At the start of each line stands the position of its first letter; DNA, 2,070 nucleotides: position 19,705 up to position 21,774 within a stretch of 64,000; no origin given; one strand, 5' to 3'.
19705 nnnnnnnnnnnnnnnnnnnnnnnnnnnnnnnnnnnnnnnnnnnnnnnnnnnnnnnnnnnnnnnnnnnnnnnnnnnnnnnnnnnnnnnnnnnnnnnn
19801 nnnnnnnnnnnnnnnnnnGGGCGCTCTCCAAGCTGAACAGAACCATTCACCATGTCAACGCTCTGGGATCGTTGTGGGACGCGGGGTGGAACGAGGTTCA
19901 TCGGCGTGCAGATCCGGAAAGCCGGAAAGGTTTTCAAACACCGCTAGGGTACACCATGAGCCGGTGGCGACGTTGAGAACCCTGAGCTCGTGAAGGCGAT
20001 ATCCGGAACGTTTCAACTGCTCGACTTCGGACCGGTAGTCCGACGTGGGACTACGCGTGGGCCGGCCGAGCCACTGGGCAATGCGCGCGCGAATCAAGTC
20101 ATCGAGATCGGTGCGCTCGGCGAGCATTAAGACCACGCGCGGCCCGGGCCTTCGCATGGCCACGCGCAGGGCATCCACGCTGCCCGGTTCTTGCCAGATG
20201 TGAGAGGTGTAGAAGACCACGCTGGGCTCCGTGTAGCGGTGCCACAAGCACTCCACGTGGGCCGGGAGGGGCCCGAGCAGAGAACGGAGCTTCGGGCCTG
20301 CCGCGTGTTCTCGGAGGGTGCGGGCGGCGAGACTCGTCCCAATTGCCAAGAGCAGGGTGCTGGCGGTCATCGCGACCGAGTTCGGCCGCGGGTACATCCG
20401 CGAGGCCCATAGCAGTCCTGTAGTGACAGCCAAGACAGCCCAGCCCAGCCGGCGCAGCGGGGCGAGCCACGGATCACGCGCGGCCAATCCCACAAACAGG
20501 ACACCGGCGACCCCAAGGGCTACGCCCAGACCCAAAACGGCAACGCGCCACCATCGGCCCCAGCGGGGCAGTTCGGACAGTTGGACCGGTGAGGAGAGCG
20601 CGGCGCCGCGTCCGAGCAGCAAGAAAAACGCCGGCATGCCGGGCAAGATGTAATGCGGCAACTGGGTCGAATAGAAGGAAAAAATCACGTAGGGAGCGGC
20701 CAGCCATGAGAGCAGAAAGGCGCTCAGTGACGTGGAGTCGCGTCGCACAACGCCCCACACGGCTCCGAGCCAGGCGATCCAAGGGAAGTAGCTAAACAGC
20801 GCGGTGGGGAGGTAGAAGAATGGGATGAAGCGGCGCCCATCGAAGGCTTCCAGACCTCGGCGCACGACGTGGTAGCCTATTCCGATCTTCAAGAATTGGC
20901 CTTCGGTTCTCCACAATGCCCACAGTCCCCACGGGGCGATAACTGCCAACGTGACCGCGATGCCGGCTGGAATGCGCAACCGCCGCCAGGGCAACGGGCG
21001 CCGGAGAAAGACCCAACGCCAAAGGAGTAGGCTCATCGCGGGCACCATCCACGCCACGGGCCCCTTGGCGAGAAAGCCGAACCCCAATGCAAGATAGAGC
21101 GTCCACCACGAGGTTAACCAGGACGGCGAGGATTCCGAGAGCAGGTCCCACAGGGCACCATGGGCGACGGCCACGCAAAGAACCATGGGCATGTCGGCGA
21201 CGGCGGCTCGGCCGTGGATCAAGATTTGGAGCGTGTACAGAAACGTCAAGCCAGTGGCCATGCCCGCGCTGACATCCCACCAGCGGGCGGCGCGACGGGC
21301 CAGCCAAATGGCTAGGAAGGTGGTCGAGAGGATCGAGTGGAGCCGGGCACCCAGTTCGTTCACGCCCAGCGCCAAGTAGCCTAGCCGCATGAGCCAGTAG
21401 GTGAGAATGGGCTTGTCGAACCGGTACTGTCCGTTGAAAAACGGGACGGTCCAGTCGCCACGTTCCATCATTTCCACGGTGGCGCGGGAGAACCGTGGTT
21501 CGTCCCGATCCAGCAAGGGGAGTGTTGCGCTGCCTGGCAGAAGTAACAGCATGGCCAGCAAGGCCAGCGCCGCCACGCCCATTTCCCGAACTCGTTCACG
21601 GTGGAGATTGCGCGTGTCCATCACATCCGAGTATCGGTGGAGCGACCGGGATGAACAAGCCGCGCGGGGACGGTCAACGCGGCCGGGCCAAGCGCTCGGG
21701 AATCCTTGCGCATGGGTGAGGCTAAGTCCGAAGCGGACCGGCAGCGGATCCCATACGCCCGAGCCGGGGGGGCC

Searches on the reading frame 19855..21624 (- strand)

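Call 39: search_protein_families(library=pfam, proteins=[window:19855-21624:-], max_evalue=0.00001)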
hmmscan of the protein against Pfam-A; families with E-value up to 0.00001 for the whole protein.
window:19855-21624:- (589 aa): 1 family
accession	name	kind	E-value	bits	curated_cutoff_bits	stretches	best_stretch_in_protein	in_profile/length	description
PF13231.12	PMT_2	-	1.7e-10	41.8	26.1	1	70-235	1-160/160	Dolichyl-phosphate-mannose-protein mannosyltransferase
